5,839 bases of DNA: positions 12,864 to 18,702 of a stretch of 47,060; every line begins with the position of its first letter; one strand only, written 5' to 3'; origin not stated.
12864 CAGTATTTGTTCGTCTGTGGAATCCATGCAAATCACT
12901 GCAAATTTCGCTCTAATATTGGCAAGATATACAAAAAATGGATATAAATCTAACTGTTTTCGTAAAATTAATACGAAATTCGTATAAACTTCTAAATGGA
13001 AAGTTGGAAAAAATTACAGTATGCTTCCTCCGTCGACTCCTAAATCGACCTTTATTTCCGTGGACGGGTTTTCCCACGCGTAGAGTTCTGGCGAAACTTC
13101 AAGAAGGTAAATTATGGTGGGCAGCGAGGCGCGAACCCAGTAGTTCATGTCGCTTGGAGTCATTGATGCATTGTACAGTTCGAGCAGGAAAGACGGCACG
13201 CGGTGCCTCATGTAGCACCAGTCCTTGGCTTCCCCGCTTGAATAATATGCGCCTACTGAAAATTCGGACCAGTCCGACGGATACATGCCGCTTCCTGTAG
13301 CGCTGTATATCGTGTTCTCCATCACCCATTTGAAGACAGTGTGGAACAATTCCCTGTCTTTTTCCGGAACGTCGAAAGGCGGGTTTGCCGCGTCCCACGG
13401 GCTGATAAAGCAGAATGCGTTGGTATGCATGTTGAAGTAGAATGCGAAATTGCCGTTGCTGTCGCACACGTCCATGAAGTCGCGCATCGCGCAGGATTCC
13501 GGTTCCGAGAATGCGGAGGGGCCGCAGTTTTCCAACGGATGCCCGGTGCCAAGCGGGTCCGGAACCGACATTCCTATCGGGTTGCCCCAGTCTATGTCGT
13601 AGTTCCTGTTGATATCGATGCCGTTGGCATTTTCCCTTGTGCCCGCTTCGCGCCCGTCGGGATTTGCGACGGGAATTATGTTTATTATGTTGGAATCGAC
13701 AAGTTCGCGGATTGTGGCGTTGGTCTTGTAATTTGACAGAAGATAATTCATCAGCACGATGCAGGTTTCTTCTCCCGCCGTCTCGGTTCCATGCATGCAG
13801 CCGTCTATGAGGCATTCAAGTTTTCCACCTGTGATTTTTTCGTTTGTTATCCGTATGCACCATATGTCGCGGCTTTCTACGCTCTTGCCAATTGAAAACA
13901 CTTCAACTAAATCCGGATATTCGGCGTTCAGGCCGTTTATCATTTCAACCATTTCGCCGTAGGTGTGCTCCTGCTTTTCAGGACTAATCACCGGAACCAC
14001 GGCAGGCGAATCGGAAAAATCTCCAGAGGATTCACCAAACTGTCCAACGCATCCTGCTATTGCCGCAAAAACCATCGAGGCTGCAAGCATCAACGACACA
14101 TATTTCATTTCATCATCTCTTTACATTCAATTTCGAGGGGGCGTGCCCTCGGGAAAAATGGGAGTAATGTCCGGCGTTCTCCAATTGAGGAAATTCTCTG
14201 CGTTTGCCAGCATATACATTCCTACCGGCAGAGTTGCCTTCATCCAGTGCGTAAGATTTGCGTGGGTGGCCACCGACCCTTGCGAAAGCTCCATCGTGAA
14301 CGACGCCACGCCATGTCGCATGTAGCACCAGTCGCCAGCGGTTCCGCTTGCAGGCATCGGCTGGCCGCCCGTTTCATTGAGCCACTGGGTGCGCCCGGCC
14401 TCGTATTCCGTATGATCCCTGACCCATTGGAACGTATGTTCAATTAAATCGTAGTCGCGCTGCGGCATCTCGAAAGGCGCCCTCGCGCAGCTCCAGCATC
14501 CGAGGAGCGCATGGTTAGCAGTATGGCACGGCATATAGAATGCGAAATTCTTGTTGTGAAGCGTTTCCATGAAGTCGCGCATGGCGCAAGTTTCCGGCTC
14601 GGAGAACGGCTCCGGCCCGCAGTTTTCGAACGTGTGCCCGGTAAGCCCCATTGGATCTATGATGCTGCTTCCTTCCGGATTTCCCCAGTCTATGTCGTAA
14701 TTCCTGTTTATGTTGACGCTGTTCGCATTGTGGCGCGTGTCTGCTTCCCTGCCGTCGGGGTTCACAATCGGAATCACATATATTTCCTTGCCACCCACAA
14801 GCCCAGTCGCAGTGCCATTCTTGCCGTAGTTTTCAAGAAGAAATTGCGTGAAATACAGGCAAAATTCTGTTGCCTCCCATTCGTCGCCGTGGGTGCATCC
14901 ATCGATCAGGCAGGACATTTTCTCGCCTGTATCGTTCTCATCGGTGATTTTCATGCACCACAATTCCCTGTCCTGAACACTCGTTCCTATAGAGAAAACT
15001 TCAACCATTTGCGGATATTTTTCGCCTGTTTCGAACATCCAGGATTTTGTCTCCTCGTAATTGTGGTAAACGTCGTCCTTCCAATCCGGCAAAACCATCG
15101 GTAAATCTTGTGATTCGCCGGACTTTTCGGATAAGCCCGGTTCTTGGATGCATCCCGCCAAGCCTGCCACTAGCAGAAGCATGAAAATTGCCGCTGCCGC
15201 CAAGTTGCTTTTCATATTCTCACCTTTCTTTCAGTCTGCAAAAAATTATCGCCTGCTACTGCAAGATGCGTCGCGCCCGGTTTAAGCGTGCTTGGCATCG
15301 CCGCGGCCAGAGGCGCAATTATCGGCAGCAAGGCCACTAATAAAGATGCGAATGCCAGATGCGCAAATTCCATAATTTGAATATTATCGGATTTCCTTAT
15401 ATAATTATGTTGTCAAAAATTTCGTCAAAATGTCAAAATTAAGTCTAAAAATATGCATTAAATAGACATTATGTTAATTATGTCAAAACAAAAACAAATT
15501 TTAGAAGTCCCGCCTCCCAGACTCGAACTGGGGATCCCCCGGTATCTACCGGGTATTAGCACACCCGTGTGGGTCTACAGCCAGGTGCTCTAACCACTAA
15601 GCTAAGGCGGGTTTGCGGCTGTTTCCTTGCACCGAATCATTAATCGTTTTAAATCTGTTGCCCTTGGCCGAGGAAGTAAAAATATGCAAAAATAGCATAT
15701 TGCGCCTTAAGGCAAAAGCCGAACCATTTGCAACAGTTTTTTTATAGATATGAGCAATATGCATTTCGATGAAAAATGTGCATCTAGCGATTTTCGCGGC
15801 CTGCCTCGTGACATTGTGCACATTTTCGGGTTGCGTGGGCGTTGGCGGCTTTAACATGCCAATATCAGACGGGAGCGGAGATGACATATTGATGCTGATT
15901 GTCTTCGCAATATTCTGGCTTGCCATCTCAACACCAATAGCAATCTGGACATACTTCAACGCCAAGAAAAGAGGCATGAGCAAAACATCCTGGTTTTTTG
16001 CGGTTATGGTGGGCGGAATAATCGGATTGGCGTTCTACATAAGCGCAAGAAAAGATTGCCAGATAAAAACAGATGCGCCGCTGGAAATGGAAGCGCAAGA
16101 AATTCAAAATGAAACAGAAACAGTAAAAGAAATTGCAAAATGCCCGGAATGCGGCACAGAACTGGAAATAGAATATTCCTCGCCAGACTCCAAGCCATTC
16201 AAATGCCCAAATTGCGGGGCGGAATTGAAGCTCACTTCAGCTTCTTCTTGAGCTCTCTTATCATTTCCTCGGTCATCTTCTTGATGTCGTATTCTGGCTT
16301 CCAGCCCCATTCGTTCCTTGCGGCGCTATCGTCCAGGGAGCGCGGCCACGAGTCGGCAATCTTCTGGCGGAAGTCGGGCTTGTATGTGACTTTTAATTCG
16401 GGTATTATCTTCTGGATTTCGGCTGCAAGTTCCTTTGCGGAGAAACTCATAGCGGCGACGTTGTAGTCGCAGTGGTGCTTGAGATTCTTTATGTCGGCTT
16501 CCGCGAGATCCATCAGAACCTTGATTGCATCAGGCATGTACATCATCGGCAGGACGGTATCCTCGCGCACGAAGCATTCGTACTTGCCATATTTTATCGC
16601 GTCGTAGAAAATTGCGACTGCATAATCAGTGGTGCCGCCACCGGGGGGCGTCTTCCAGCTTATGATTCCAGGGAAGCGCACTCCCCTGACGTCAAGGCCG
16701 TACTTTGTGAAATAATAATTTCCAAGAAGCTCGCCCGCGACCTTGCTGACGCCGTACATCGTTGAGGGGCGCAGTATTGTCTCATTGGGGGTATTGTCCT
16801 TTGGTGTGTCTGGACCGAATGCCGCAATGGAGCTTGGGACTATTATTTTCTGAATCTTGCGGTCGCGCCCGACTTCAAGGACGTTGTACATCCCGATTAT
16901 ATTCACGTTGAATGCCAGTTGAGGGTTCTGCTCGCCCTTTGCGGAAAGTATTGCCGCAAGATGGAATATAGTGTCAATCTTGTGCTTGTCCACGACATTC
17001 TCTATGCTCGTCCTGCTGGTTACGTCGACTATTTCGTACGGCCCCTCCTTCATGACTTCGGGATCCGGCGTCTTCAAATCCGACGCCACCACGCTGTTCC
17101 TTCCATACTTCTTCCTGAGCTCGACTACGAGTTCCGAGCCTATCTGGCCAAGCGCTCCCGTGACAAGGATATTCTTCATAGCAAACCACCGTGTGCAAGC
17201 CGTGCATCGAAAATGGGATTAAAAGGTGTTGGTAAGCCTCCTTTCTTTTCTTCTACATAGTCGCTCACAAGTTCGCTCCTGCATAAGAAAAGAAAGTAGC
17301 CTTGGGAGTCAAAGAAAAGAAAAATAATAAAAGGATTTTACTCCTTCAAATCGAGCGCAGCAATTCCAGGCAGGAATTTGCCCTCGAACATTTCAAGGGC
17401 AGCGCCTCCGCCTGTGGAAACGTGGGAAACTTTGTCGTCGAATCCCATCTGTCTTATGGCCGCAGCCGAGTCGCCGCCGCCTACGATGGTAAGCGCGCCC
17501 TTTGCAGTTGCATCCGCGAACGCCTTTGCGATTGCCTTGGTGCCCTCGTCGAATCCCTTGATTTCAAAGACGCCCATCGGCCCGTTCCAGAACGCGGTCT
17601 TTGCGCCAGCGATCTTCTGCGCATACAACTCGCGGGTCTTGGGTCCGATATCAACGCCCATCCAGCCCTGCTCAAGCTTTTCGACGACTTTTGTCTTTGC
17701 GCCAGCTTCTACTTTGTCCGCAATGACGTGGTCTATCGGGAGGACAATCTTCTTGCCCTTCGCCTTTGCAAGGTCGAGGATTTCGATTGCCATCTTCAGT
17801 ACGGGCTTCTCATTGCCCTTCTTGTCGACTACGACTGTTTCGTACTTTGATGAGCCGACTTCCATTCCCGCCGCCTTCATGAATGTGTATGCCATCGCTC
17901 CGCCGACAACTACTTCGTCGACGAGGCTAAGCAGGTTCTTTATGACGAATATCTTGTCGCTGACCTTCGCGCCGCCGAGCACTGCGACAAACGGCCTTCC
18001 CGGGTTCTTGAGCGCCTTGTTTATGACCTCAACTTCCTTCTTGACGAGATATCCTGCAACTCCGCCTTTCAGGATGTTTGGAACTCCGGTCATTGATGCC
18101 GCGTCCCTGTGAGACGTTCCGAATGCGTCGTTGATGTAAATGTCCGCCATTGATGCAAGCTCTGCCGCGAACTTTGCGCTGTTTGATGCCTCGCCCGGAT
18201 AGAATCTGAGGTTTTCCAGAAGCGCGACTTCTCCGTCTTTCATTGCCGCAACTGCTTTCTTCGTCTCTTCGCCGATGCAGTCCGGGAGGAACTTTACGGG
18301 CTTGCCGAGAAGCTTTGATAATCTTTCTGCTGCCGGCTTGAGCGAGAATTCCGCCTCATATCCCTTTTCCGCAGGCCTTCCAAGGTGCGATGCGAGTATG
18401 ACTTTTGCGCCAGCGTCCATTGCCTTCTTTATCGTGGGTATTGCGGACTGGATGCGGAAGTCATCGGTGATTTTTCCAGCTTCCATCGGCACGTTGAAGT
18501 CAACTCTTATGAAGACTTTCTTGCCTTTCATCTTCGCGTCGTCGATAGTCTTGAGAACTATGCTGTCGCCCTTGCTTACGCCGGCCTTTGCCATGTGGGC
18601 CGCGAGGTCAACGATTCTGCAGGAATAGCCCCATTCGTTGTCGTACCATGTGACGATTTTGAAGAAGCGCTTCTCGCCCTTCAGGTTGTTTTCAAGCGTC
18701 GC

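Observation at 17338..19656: In-frame GAPDH-PGK fusion of bacterial-type enzymes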

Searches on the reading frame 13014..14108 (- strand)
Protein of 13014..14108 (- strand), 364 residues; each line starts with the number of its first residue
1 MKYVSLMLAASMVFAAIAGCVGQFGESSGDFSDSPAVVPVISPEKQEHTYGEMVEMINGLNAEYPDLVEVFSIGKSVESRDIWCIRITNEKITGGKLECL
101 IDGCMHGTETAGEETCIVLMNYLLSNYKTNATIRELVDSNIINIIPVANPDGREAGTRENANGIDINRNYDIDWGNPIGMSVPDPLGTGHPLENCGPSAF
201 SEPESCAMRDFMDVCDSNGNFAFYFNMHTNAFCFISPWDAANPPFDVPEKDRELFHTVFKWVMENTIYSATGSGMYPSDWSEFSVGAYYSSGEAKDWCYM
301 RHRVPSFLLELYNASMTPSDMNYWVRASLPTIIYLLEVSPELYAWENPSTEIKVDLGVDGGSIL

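Call 17: search_protein_families(library=pfam, proteins=[window:13014-14108:-])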
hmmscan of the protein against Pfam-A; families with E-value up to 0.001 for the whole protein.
window:13014-14108:- (364 aa): 1 family
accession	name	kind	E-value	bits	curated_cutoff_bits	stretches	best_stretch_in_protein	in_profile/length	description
PF00246.29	Peptidase_M14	-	4.2e-49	168.1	21.6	1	53-315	1-265/286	Zinc carboxypeptidase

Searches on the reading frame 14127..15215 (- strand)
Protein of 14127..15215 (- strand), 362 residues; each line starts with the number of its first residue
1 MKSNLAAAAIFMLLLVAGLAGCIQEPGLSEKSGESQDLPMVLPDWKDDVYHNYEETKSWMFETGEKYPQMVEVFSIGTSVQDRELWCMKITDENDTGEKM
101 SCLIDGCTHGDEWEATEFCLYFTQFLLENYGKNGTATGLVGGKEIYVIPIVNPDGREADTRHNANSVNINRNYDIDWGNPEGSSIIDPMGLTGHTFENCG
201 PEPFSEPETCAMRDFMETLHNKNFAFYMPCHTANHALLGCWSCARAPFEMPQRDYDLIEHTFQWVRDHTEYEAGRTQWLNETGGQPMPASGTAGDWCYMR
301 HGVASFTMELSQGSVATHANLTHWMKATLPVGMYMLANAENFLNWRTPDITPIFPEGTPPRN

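Call 17: search_protein_families(library=pfam, proteins=[window:14127-15215:-])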
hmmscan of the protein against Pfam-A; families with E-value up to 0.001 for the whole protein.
window:14127-15215:- (362 aa): 1 family
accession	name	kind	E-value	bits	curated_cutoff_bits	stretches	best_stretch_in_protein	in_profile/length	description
PF00246.29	Peptidase_M14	-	1.9e-47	162.7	21.6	1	57-314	2-265/286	Zinc carboxypeptidase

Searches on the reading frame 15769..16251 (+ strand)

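Call 17: search_protein_families(library=pfam, proteins=[window:15769-16251:+])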
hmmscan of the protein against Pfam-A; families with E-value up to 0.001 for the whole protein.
window:15769-16251:+ (160 aa): 13 families
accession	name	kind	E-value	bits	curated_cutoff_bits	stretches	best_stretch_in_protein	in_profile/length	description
PF21344.3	Zn_ribbon_LysW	-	1.3e-07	31.6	27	1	119-134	18-33/46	Alpha-aminoadipate carrier protein LysW-like, globular domain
PF13240.11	Zn_Ribbon_1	-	1.7e-05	24.9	25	0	145-154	1-10/23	zinc-ribbon domain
PF24460.1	DUF7575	-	5.2e-05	23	28.5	0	121-133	2-14/28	Domain of unknown function (DUF7575)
PF23548.1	Zn_ribbon_FGT1_2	-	0.00015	21.7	27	0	144-154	21-31/35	FORGETTER1 second zinc ribbon domain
PF14952.11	zf-tcix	-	0.00017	21.5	31.2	0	117-131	5-19/42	Putative treble-clef, zinc-finger, Zn-binding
PF03119.21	DNA_ligase_ZBD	-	0.00021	21.6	25.8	0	124-133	1-10/27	NAD-dependent DNA ligase C4 zinc finger domain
PF13248.11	Zn_ribbon_3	-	0.00028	20.7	27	0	145-153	4-11/26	zinc-ribbon domain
PF12773.13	DZR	-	0.00036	21.1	27.3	1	119-156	9-37/45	Double zinc ribbon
PF02591.20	Zn_ribbon_9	-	0.00044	20.7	29.1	0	108-129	13-30/33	C4-type zinc ribbon domain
PF22289.1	DmmA-like_C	-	0.00046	20.5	27.4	0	116-134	12-30/44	Dimethylamine monooxygenase subunit DmmA-like, C-terminal domain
PF09723.15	Zn_ribbon_8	-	0.00065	20.1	34.4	0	124-152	7-36/41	Zinc ribbon domain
PF22747.2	Zn_ribbon_DUF2089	-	0.0008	19.9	27.6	0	124-136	14-26/32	DUF2089 zinc ribbon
PF13453.11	Zn_ribbon_TFIIB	-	0.00093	19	22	0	145-156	1-12/41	Transcription factor zinc-finger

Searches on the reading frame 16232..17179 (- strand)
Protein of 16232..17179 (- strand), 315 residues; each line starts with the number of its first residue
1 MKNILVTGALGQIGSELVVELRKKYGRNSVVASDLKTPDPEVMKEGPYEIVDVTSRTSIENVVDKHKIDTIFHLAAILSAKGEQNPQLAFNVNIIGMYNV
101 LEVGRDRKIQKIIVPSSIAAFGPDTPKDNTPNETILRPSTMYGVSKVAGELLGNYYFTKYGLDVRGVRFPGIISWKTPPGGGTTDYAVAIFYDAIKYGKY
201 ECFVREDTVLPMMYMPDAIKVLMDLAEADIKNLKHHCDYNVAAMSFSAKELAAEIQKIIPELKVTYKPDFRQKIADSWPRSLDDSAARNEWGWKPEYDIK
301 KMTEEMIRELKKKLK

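Call 17: search_protein_families(library=pfam, proteins=[window:16232-17179:-])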
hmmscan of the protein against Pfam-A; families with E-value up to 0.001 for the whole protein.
window:16232-17179:- (315 aa): 6 families
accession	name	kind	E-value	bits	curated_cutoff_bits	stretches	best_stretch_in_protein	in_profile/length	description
PF01370.27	Epimerase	-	7.2e-29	101.3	20.9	1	4-241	1-239/240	NAD dependent epimerase/dehydratase family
PF16363.11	GDP_Man_Dehyd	-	3.7e-24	86.3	27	1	5-306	1-332/332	GDP-mannose 4,6 dehydratase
PF04321.23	RmlD_sub_bind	-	2.2e-13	50.3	27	1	3-151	2-134/287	RmlD substrate binding domain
PF01073.25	3Beta_HSD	-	8.9e-13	48.3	22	1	5-139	1-140/280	3-beta hydroxysteroid dehydrogenase/isomerase family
PF02719.21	Polysacc_synt_2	-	9.3e-12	45.2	20.2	1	4-118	1-129/293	Polysaccharide biosynthesis protein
PF07993.18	NAD_binding_4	-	1.6e-07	31.2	20.1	1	66-208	87-244/258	Male sterility protein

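Call 96: list_cluster_members(proteins=[window:17341-19650:-, window:17341-19641:-, window:16232-17179:-, window:23301-24254:-, window:19796-20476:+])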
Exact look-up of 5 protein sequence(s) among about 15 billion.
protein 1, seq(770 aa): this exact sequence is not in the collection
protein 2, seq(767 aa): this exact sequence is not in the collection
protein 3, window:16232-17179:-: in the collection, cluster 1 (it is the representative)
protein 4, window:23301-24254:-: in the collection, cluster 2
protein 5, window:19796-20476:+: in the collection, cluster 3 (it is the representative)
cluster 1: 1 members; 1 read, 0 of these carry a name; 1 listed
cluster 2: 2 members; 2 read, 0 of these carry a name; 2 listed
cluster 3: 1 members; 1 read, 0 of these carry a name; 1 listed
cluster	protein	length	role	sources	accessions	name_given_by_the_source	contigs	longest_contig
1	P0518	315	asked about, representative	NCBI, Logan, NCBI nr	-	-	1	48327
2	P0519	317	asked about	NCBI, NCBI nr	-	-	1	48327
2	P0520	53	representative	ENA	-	-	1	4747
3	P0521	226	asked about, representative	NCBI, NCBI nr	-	-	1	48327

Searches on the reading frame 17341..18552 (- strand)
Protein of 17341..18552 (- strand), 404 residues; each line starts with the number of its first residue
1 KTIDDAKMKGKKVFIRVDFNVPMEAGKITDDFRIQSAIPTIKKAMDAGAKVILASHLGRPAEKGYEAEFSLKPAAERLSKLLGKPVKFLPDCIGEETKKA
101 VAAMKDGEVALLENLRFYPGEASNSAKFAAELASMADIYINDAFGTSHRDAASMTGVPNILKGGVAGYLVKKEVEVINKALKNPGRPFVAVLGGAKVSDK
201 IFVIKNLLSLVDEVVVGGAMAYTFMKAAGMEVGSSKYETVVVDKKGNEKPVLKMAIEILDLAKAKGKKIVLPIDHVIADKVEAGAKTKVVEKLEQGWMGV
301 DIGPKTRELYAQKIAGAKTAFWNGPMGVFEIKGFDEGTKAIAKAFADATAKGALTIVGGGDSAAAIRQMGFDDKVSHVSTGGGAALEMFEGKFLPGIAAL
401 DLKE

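Call 59: search_solved_structures(query=window:17341-18552:-, max_evalue=1e-115, show_alignments=1)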
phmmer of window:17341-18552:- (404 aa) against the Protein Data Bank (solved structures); distinct sequences matched with E-value up to 1e-115: 4.
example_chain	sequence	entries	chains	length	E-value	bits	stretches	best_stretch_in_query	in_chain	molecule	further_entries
1vpe_A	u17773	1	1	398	6e-135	453.5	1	2-403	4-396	PHOSPHOGLYCERATE KINASE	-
7zy7_A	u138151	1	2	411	1.2e-124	419.6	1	5-403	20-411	Phosphoglycerate kinase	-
3uwd_A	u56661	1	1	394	1.1e-122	413.2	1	1-401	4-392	Phosphoglycerate kinase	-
1php_A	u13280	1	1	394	6.5e-121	407.3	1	1-401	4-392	3-PHOSPHOGLYCERATE KINASE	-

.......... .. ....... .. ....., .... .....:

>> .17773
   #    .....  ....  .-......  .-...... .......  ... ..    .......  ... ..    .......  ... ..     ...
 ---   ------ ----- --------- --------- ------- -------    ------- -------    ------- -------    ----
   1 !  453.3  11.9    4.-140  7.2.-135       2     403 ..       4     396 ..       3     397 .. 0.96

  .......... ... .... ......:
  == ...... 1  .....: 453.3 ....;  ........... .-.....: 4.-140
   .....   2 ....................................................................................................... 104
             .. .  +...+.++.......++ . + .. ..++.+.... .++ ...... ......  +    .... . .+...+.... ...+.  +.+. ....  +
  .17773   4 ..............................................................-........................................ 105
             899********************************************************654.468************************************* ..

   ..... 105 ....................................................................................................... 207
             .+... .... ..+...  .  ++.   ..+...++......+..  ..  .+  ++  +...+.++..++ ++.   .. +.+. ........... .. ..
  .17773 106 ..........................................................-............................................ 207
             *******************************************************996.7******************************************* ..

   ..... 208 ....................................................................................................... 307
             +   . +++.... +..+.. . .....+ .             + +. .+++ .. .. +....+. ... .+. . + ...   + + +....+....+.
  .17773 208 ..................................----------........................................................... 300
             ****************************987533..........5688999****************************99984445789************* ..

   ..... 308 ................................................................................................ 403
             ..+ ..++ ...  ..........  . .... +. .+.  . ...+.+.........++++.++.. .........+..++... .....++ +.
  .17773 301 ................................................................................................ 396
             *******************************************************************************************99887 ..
